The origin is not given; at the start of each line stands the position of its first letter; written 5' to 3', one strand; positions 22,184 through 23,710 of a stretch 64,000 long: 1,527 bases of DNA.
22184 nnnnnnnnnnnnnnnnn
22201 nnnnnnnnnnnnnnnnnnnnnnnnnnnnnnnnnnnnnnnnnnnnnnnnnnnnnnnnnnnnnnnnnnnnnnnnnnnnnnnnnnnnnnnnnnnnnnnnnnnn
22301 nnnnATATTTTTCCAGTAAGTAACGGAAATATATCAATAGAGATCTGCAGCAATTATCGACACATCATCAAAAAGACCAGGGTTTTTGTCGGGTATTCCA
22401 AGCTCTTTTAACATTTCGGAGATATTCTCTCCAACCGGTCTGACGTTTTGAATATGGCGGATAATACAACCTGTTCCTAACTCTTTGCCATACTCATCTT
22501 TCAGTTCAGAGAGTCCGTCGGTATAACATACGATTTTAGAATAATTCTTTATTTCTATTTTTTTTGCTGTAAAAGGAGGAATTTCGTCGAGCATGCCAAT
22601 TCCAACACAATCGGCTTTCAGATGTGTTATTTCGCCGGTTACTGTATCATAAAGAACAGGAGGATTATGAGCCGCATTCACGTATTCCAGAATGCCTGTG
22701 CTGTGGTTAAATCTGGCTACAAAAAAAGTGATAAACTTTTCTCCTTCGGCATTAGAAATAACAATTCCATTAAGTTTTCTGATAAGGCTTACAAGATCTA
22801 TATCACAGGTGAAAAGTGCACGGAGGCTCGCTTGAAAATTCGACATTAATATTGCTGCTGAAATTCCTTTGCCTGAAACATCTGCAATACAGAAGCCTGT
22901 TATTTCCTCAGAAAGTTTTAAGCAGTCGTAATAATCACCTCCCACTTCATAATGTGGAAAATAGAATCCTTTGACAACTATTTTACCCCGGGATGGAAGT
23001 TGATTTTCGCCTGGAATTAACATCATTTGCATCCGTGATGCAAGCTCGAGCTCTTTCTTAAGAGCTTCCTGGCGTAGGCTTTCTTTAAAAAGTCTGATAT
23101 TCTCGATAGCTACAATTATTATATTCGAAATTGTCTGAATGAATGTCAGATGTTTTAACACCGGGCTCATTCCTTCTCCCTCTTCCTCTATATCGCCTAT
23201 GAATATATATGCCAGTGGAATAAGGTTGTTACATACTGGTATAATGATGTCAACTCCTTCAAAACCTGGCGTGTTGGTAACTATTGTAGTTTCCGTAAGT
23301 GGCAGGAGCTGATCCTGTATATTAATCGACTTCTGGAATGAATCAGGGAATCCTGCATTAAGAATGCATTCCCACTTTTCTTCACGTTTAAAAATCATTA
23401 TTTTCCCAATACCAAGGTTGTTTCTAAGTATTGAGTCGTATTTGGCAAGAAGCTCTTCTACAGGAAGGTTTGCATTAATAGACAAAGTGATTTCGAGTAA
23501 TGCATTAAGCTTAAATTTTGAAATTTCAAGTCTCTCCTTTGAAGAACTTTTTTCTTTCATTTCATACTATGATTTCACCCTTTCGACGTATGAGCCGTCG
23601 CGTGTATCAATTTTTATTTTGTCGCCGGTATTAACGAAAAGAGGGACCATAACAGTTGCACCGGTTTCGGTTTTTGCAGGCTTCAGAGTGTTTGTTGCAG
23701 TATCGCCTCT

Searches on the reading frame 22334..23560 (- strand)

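Call 11: search_protein_families(library=pfam, proteins=[window:22334-23560:-], max_evalue=0.01)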
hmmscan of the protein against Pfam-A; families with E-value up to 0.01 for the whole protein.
window:22334-23560:- (408 aa): 1 family
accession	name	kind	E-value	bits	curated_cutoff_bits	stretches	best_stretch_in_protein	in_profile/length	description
PF07228.17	SpoIIE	-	7.2e-34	117.8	25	1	221-406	5-190/192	Stage II sporulation protein E (SpoIIE)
